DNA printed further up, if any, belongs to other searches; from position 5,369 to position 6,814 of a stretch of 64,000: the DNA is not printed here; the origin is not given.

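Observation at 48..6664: Adenylation enzyme + ACAD + dedicated EtfAB + membrane Fe-S ETF-oxidase module at the distal end of an exopolysaccharide operon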

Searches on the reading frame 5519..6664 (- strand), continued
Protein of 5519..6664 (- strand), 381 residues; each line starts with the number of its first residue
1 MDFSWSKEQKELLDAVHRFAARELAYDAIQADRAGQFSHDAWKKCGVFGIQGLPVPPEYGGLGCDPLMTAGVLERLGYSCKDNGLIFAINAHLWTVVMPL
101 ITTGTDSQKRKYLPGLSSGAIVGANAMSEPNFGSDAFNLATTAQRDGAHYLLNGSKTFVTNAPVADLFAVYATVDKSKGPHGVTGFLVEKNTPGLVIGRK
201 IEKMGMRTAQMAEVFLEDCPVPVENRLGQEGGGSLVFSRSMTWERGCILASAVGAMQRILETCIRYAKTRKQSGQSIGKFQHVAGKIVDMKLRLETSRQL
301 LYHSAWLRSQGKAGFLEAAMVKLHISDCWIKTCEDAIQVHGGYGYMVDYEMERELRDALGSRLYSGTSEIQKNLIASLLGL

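Call 23: find_related_loci(query=A1, collection=genome_contigs, flank=10000)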
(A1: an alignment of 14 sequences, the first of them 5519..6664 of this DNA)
Query A1 (381 aa) in genome_contigs; peptide patterns used: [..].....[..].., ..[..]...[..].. (x = any residue, [..] = any of these).
382 stretches matched a pattern; 382 encode a relative of the query (tblastn E <= 1e-3); the best 80 are kept; 80 distinct loci.
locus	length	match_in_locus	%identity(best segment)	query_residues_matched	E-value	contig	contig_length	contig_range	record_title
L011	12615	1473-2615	76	1-381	0e+0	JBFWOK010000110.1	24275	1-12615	MAG: Limisphaerales bacterium isolate CA_2019_TPBF_134 NODE_10188_length_24275_cov_4.823339_TPBF, whole genome shotgun s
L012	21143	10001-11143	75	1-381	0e+0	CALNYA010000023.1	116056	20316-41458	MAG: uncultured Verrucomicrobiota bacterium isolate LOGT_bin.0235 genome assembly, contig: contig_111954, whole genome s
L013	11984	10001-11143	74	1-381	0e+0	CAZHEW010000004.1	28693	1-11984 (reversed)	MAG TPA_asm: uncultured Verrucomicrobiota bacterium isolate SRP192927_co7_213 genome assembly, contig: NODE_2658_length_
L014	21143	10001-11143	71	1-381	0e+0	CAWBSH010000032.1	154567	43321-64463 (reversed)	MAG: uncultured Verrucomicrobiae bacterium isolate MFD01872.bin.2.57 genome assembly, contig: contig_89479, whole genome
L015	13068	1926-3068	70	1-381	0e+0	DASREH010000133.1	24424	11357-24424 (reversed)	MAG TPA_asm: Candidatus Udaeobacter sp. isolate SMAG_U10001 k141_82754, whole genome shotgun sequence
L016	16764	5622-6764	71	1-381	0e+0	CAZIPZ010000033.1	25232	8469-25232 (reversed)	MAG TPA_asm: uncultured Solibacteraceae bacterium isolate SRP287453_co1_354 genome assembly, contig: NODE_3379_length_25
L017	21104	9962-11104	70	1-381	0e+0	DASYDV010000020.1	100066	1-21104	MAG TPA_asm: Candidatus Udaeobacter sp. isolate SMAG_U4968 k141_2338086, whole genome shotgun sequence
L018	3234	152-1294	70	1-381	0e+0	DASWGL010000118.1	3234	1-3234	MAG TPA_asm: Gemmatimonadaceae bacterium isolate SMAG_U2815 k141_2110833, whole genome shotgun sequence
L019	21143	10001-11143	70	1-381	0e+0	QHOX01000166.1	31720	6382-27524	MAG: Verrucomicrobia bacterium isolate AV42 14_1009_16_30cm_scaffold_1569_curated, whole genome shotgun sequence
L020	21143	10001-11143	70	1-381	0e+0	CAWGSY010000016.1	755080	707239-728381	MAG: uncultured Verrucomicrobiae bacterium isolate MFD05521.bin.1.182 genome assembly, contig: contig_77337, whole genom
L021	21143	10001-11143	69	1-381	0e+0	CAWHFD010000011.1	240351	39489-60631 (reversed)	MAG: uncultured Verrucomicrobiae bacterium isolate MFD00822.bin.2.122 genome assembly, contig: contig_41840, whole genom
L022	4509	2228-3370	69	1-381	0e+0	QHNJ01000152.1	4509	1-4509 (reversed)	MAG: Verrucomicrobia bacterium isolate AV79 14_0903_05_40cm_scaffold_29792_curated, whole genome shotgun sequence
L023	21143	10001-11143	69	1-381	0e+0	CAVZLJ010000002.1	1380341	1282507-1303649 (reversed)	MAG: uncultured Verrucomicrobiae bacterium isolate MFD06714.bin.1.225 genome assembly, contig: contig_11325, whole genom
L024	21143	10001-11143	69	1-381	0e+0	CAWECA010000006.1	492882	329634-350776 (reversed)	MAG: uncultured Verrucomicrobiae bacterium isolate MFD04944.bin.2.36 genome assembly, contig: contig_28978, whole genome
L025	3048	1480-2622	69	1-381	0e+0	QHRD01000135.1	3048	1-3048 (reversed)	MAG: Verrucomicrobia bacterium isolate AV111 14_0903_13_30cm_scaffold_2696310_curated, whole genome shotgun sequence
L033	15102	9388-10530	67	1-381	0e+0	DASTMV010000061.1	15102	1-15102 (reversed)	MAG TPA_asm: Candidatus Udaeobacter sp. isolate SMAG_U3843 k141_83773, whole genome shotgun sequence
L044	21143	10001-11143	67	1-381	0e+0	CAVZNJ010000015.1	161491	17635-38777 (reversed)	MAG: uncultured Verrucomicrobiae bacterium isolate MFD05841.bin.2.194 genome assembly, contig: contig_67458, whole genom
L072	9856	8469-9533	70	27-381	4e-180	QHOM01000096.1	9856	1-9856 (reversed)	MAG: Verrucomicrobia bacterium isolate AV52 14_0927_12_40cm_scaffold_18301_curated, whole genome shotgun sequence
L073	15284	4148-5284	65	1-379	4e-180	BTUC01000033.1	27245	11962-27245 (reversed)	MAG: Phycisphaerae bacterium AMX-MBFR-13 DNA, sequence033, whole genome shotgun sequence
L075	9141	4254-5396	65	1-381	4e-180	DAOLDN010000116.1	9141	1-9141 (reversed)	MAG TPA_asm: Verrucomicrobiota bacterium isolate AMR_MDS_0155 NODE_1380_length_9141_cov_4.792428, whole genome shotgun s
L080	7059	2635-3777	66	1-381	1e-179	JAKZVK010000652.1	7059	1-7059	MAG: Bryobacterales bacterium isolate Langseth_MAG_00109 Langseth_MAG_00109_000000000652, whole genome shotgun sequence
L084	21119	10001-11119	66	1-373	3e-175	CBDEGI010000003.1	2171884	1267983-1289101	MAG: Bryobacterales bacterium isolate 10a21c94-7eb8-427e-b2a2-b5379825a615 genome assembly, contig: contig_3, whole geno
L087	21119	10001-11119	66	1-373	5e-175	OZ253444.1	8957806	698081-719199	MAG: Bryobacterales bacterium isolate 3cac0922-cef3-4e6b-989c-161c3111d54d genome assembly, chromosome: 1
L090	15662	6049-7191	64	1-381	3e-173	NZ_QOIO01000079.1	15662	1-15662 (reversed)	Microvirga aerophila strain DSM 21344 contig79, whole genome shotgun sequence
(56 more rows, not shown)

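Call 30: search_protein_families(library=pfam, proteins=[L075:13-2352:+, L084:11208-12056:+, L087:3915-5180:-, L033:5086-6285:-, L019:3326-4588:+, L019:4595-6301:+, L072:4826-6226:+, L020:8455-9429:-, L044:9180-9758:+, L021:16709-17728:-], max_evalue=0.001)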
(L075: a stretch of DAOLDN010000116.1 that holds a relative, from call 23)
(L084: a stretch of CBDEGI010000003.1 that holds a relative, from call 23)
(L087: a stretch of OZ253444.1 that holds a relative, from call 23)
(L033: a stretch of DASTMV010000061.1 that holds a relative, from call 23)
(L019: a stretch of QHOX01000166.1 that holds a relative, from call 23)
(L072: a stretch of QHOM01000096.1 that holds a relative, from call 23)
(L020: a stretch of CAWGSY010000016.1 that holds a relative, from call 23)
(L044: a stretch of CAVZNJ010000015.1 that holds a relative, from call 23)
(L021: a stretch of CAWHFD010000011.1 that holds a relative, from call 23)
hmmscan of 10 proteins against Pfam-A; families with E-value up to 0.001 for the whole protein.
L075:13-2352:+ (779 aa): 0 families

L084:11208-12056:+ (282 aa): 1 family
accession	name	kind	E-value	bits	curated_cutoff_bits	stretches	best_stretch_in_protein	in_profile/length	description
PF00795.27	CN_hydrolase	-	1e-53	182.7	23.2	1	3-257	1-256/256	Carbon-nitrogen hydrolase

L087:3915-5180:- (421 aa): 4 families
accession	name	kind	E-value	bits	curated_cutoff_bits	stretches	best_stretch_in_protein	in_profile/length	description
PF01408.29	GFO_IDH_MocA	-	1.5e-22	80.9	24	1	54-172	2-119/120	Oxidoreductase family, NAD-binding Rossmann fold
PF22725.1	GFO_IDH_MocA_C3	-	1.7e-11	44.6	27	1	238-315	31-107/124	GFO/IDH/MocA C-terminal domain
PF19051.5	GFO_IDH_MocA_C2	-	4.8e-09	36.5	23.3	1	216-286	49-121/254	Oxidoreductase family, C-terminal alpha/beta domain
PF02894.22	GFO_IDH_MocA_C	-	5.6e-07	30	22.9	1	232-306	24-97/218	Oxidoreductase family, C-terminal alpha/beta domain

L033:5086-6285:- (399 aa): 5 families
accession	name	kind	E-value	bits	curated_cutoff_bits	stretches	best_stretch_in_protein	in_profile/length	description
PF01041.23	DegT_DnrJ_EryC1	-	2.1e-95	320.4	19.8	1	34-392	5-359/360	DegT/DnrJ/EryC1/StrS aminotransferase family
PF01212.27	Beta_elim_lyase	-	1.2e-08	35.1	27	1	53-288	32-236/288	Beta-eliminating lyase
PF00155.27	Aminotran_1_2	-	2e-08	34.3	19.7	1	56-182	45-193/361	Aminotransferase class I and II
PF00266.25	Aminotran_5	-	4.3e-06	26.4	21.5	1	53-180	43-181/371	Aminotransferase class-V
PF01053.26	Cys_Met_Meta_PP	-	0.00074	18.6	27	0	55-181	54-180/381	Cys/Met metabolism PLP-dependent enzyme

L019:3326-4588:+ (420 aa): 6 families
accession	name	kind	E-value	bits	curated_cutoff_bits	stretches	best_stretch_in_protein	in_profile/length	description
PF13692.12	Glyco_trans_1_4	-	9.7e-28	97.7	27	1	215-357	2-142/142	Glycosyl transferases group 1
PF00534.26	Glycos_transf_1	-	3.2e-25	89.1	26.4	1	212-369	13-170/172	Glycosyl transferases group 1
PF13439.12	Glyco_transf_4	-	8.9e-21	75.1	28.5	1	24-195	7-169/170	Glycosyltransferase Family 4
PF13579.12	Glyco_trans_4_4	-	3.1e-18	67.1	29.7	1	20-188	2-155/158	Glycosyl transferase 4-like domain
PF13477.12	Glyco_trans_4_2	-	6.5e-06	26.8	23.4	1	28-128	16-108/139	Glycosyl transferase 4-like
PF13524.12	Glyco_trans_1_2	-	0.00021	21.7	25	1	283-386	37-143/144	Glycosyl transferase-like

L019:4595-6301:+ (568 aa): 2 families
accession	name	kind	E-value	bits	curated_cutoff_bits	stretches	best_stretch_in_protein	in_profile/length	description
PF01663.27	Phosphodiest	-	1.6e-39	136.9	23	1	6-301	1-249/342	Type I phosphodiesterase / nucleotide pyrophosphatase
PF00884.28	Sulfatase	-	0.00091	19.1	25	0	29-271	27-245/301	Sulfatase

L072:4826-6226:+ (466 aa): 12 families
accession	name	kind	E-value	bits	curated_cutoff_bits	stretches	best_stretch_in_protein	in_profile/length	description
PF04820.20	Trp_halogenase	-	1.4e-21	77.3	21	1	31-103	1-80/458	Tryptophan halogenase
PF01494.25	FAD_binding_3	-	4.6e-14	52.9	22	1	31-202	3-170/349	FAD binding domain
PF12831.13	FAD_oxidored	-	7.1e-11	42.5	27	1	31-191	1-146/416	FAD dependent oxidoreductase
PF01266.30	DAO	-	2.1e-09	37.8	27.9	1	31-64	1-34/353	FAD dependent oxidoreductase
PF03486.20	HI0933_like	-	5.9e-07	29.6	50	1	30-63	1-34/244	HI0933-like protein Rossmann domain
PF13450.12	NAD_binding_8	-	2e-06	28.4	21.9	1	34-61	1-28/68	NAD(P)-binding Rossmann-like domain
PF00890.30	FAD_binding_2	-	2.9e-06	27.2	20.4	1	31-62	1-32/414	FAD binding domain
PF07992.20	Pyr_redox_2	-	5.4e-06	26.5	26.1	1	30-63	1-35/291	Pyridine nucleotide-disulphide oxidoreductase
PF01134.28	GIDA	-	8.7e-06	25.5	22.1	1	31-59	1-29/391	Glucose inhibited division protein A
PF01946.23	Thi4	-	5.6e-05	22.9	26.2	1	23-62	11-51/235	Thi4 family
PF00070.33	Pyr_redox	-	8.5e-05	23.4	22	0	32-71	2-41/82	Pyridine nucleotide-disulphide oxidoreductase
PF05834.18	Lycopene_cycl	-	0.00018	21.2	23.4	1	31-190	1-140/380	Lycopene cyclase protein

L020:8455-9429:- (324 aa): 0 families

L044:9180-9758:+ (192 aa): 0 families

L021:16709-17728:- (339 aa): 2 families
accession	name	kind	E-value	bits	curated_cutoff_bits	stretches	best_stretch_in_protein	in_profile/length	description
PF08541.16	ACP_syn_III_C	-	8.6e-13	48.7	26.6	1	250-338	1-89/90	3-Oxoacyl-[acyl-carrier-protein (ACP)] synthase III C terminal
PF08545.16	ACP_syn_III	-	5.8e-07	29.8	24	1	122-192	6-78/80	3-Oxoacyl-[acyl-carrier-protein (ACP)] synthase III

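Call 32: search_protein_families(library=ncbifam, proteins=[L010:16597-16860:+, L010:8339-9019:+, L010:9048-9800:+, L008:13208-13831:+, L075:13-2352:+, L020:8455-9429:-, L044:9180-9758:+, L072:4826-6226:+, L008:15989-17146:+, L008:17143-18468:+], max_evalue=0.001)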
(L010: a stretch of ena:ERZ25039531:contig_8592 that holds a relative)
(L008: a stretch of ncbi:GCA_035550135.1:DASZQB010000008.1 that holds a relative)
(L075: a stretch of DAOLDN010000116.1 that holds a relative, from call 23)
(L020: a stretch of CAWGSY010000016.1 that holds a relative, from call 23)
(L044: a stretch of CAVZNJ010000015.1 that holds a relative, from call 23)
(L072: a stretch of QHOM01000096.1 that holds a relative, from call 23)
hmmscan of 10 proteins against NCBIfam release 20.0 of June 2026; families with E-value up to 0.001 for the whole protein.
L010:16597-16860:+ (87 aa): 9 families
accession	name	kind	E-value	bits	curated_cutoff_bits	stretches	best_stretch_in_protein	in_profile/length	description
NF052616.1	ACP_for_OlsHI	equivalog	2.1e-13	50.4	130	1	5-80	6-82/83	ornithine lipid biosynthesis acyl carrier protein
NF058660.1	cispen_ACP_AmcB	equivalog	4.8e-11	42.7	80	1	4-79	3-79/80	cispentacin biosynthesis acyl carrier protein AmcB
NF003464.0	PRK05087.1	equivalog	1e-07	31.8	68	1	11-77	10-76/78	D-alanine--poly(phosphoribitol) ligase subunit DltC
NF006617.0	PRK09184.1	subfamily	8.2e-06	25.8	70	1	18-80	31-95/96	phosphopantetheine-binding protein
NF005798.0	PRK07639.1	equivalog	3.9e-05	24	100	1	34-84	37-87/91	petrobactin biosynthesis protein AsbD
NF002148.0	PRK00982.1-2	subfamily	4.8e-05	23.1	71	1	7-79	9-78/79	acyl carrier protein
NF002150.0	PRK00982.1-4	subfamily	0.00075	19.7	66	1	19-79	21-79/80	acyl carrier protein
TIGR00517.1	acyl_carrier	equivalog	0.00079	19.3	70.45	1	16-59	16-59/77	acyl carrier protein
TIGR01688.1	dltC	equivalog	0.00094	19.2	52.35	0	25-58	21-54/73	D-alanine--poly(phosphoribitol) ligase subunit 2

L010:8339-9019:+ (226 aa): 33 families (the best 25 are shown)
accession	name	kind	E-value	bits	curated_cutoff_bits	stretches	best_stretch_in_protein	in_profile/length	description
TIGR03308.1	phn_thr-fam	hypoth_equivalog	6.6e-25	88.1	201.65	1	131-217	108-193/204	phosphonate metabolim protein, transferase hexapeptide repeat family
NF000311.1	Vat_ABCDEFH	equivalog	4e-23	82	300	1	132-214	111-192/201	Vat family streptogramin A O-acetyltransferase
NF000084.1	amicyc_ac_ApmA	equivalog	4.5e-21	75.8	550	1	132-214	177-260/274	aminocyclitol acetyltransferase ApmA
NF033468.1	stregram_VatI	exception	6.4e-20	71.8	415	1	134-212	115-192/208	streptogramin A O-acetyltransferase Vat(I)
NF000490.1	chloram_CatB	equivalog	6.8e-19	68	350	1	130-213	109-191/210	type B chloramphenicol O-acetyltransferase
NF000097.1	stregram_VatC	exception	7.3e-18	65.2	425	1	133-212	120-198/212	streptogramin A O-acetyltransferase Vat(C)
NF000020.1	stregram_VatE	exception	4e-17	62.5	450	1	133-213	117-196/214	streptogramin A O-acetyltransferase Vat(E)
NF000111.1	stregram_VatD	exception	6.3e-17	62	400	1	133-213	115-194/209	streptogramin A O-acetyltransferase Vat(D)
NF000504.1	stregram_VatH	exception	1.5e-16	60.9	475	1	134-204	120-189/216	streptogramin A O-acetyltransferase Vat(H)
NF000101.1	stregram_VatA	exception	1.7e-16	60.5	450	1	132-205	119-191/219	streptogramin A O-acetyltransferase Vat(A)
NF000147.1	stregram_VatF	exception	2.7e-16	59.7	400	1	133-212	122-200/221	streptogramin A O-acetyltransferase Vat(F)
NF007240.0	PRK09677.1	equivalog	7.9e-15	54.8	243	1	132-189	131-187/192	putative lipopolysaccharide biosynthesis O-acetyl transferase WbbJ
NF058585.1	HptprglPActTf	PfamEq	6.3e-14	51.9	300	1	132-190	107-164/172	heptaprenylglyceryl phosphate O-acetyltransferase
NF007076.0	PRK09527.1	equivalog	4.8e-12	45.7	347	1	123-184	123-183/203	galactoside O-acetyltransferase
TIGR03570.1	NeuD_NnaD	subfamily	2.4e-10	40.3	160.8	1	133-181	155-202/202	NeuD/PglB/VioB family sugar acetyltransferase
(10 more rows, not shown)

L010:9048-9800:+ (250 aa): 36 families (the best 25 are shown)
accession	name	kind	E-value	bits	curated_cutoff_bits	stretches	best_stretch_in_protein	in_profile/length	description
TIGR03308.1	phn_thr-fam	hypoth_equivalog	8.6e-25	87.8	201.65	1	85-222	53-196/204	phosphonate metabolim protein, transferase hexapeptide repeat family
NF000311.1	Vat_ABCDEFH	equivalog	1.3e-22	80.3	300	1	87-213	59-189/201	Vat family streptogramin A O-acetyltransferase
NF000490.1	chloram_CatB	equivalog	3.1e-21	75.7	350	1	104-211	78-187/210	type B chloramphenicol O-acetyltransferase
NF033468.1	stregram_VatI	exception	1.3e-19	70.8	415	1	128-206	107-184/208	streptogramin A O-acetyltransferase Vat(I)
NF000084.1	amicyc_ac_ApmA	equivalog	1.8e-19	70.5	550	1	134-213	177-257/274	aminocyclitol acetyltransferase ApmA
NF000097.1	stregram_VatC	exception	3.3e-19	69.6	425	1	126-206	111-190/212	streptogramin A O-acetyltransferase Vat(C)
NF000020.1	stregram_VatE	exception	5.2e-18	65.4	450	1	105-213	83-194/214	streptogramin A O-acetyltransferase Vat(E)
NF007240.0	PRK09677.1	equivalog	1e-16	61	243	1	86-188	86-184/192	putative lipopolysaccharide biosynthesis O-acetyl transferase WbbJ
NF000147.1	stregram_VatF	exception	7.4e-16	58.3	400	1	87-213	68-199/221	streptogramin A O-acetyltransferase Vat(F)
NF000111.1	stregram_VatD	exception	7.6e-16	58.5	400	1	87-209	62-188/209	streptogramin A O-acetyltransferase Vat(D)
NF000504.1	stregram_VatH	exception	1.5e-15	57.7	475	1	126-223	109-206/216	streptogramin A O-acetyltransferase Vat(H)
NF000101.1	stregram_VatA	exception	2.1e-15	57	450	1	126-204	111-188/219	streptogramin A O-acetyltransferase Vat(A)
NF058585.1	HptprglPActTf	PfamEq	7.9e-13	48.3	300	1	132-187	105-159/172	heptaprenylglyceryl phosphate O-acetyltransferase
TIGR03570.1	NeuD_NnaD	subfamily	4.8e-12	45.9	160.8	1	132-183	152-202/202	NeuD/PglB/VioB family sugar acetyltransferase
NF007076.0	PRK09527.1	equivalog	5.9e-11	42.1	347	1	134-185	132-182/203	galactoside O-acetyltransferase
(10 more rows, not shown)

L008:13208-13831:+ (207 aa): 33 families (the best 25 are shown)
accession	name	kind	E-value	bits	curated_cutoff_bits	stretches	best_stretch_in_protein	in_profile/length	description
TIGR03308.1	phn_thr-fam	hypoth_equivalog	2.7e-26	92.7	201.65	1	95-183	106-193/204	phosphonate metabolim protein, transferase hexapeptide repeat family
NF000084.1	amicyc_ac_ApmA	equivalog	1.1e-22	81.1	550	1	85-179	162-259/274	aminocyclitol acetyltransferase ApmA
NF000311.1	Vat_ABCDEFH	equivalog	2.1e-21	76.4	300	1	98-179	111-191/201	Vat family streptogramin A O-acetyltransferase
NF033468.1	stregram_VatI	exception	1.2e-20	74.2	415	1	84-175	103-189/208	streptogramin A O-acetyltransferase Vat(I)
NF000490.1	chloram_CatB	equivalog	7.2e-20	71.2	350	1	82-179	99-191/210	type B chloramphenicol O-acetyltransferase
NF000101.1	stregram_VatA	exception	3.5e-17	62.8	450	1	88-170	113-190/219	streptogramin A O-acetyltransferase Vat(A)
NF000111.1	stregram_VatD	exception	1.9e-16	60.5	400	1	98-178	114-193/209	streptogramin A O-acetyltransferase Vat(D)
NF000097.1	stregram_VatC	exception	4.7e-16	59.3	425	1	99-175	120-195/212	streptogramin A O-acetyltransferase Vat(C)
NF000504.1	stregram_VatH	exception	9.7e-16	58.3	475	1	99-169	119-188/216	streptogramin A O-acetyltransferase Vat(H)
NF000020.1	stregram_VatE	exception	1.8e-15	57.1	450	1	88-176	110-193/214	streptogramin A O-acetyltransferase Vat(E)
NF000147.1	stregram_VatF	exception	5e-15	55.6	400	1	99-177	122-199/221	streptogramin A O-acetyltransferase Vat(F)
NF058585.1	HptprglPActTf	PfamEq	3.4e-13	49.5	300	1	98-152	107-160/172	heptaprenylglyceryl phosphate O-acetyltransferase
NF007240.0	PRK09677.1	equivalog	2.1e-12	47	243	1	96-152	129-184/192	putative lipopolysaccharide biosynthesis O-acetyl transferase WbbJ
NF041874.1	EPS_EpsC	equivalog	8.5e-12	45.1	150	1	71-150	88-165/168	serine O-acetyltransferase EpsC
TIGR03532.1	DapD_Ac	equivalog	1.4e-11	44.5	231.75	1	97-150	160-212/231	2,3,4,5-tetrahydropyridine-2,6-dicarboxylate N-acetyltransferase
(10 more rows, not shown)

L075:13-2352:+ (779 aa): 0 families

L020:8455-9429:- (324 aa): 0 families

L044:9180-9758:+ (192 aa): 0 families

L072:4826-6226:+ (466 aa): 82 families (the best 25 are shown)
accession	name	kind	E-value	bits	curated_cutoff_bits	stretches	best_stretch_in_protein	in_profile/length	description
NF033113.0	halo_ClmS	equivalog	1.9e-46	158.7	900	2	30-217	3-191/570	chloramphenicol-biosynthetic FADH2-dependent halogenase CmlS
NF049967.1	QhpG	equivalog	3.3e-30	105.4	240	1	32-333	1-290/423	flavin-dependent monooxygenase QhpG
NF038171.1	maturase_LodB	equivalog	8.3e-28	97.5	400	2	31-202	1-170/361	lysine-epsilon-oxidase maturase LodB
TIGR02032.1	GG-red-SF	subfamily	8.8e-26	91.3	158.8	1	31-209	2-165/297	geranylgeranyl reductase family protein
NF038174.1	maturase_GoxB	equivalog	4.9e-18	65.3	400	1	30-205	1-167/358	glycine oxidase maturase GoxB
TIGR02023.1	BchP-ChlP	subfamily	3.2e-16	59.3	343.3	1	31-161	2-123/388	geranylgeranyl diphosphate reductase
NF045655.1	MkRedMenJ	equivalog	3.9e-16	59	700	1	28-205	3-172/406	menaquinone reductase MenJ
NF004834.1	PRK06185.1-3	subfamily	1.2e-13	50.6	500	1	27-202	5-179/420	FAD-dependent oxidoreductase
NF004829.0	PRK06183.1-3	subfamily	2.3e-13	49.7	390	1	24-194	3-176/520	bifunctional 3-(3-hydroxy-phenyl)propionate/3-hydroxycinnamic acid hydroxylase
NF041080.1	DGGGPL_reductase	equivalog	8.9e-13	47.9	580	1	30-198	2-162/447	digeranylgeranylglycerophospholipid reductase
NF004833.1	PRK06185.1-1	subfamily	2.1e-12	46.5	488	1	31-202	4-175/403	FAD-dependent oxidoreductase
NF004832.0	PRK06184.1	subfamily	3.3e-12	46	476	1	25-195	2-173/506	hypothetical protein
NF005691.0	PRK07494.1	equivalog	8.4e-12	44.3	459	1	23-212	2-187/404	UbiH/UbiF family hydroxylase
TIGR01988.1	Ubi-OHases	subfamily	1.1e-11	44.2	224.65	1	31-198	1-170/387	ubiquinone biosynthesis hydroxylase, UbiH/UbiF/VisC/COQ6 family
NF004835.0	PRK06185.1-4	equivalog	1.2e-11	44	601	1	25-214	6-194/411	FAD-dependent oxidoreductase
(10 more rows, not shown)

L008:15989-17146:+ (385 aa): 1 family
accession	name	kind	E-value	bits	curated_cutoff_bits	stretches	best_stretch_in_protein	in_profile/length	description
NF038314.1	epimerase_MslH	equivalog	1.4e-12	46.7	700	2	38-138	35-138/439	lasso peptide C-terminal Trp epimerase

L008:17143-18468:+ (441 aa): 3 families
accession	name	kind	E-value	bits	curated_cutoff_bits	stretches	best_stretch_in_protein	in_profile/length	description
TIGR03609.1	S_layer_CsaB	equivalog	1.7e-20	73.5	213.1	1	146-374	99-295/301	polysaccharide pyruvyl transferase CsaB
NF007452.0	PRK10017.1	equivalog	3.5e-13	49.2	399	1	309-380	306-377/426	colanic acid biosynthesis pyruvyl transferase WcaK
TIGR04006.1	wcaK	equivalog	2.6e-11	43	727.1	1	309-378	306-375/426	colanic acid biosynthesis pyruvyl transferase WcaK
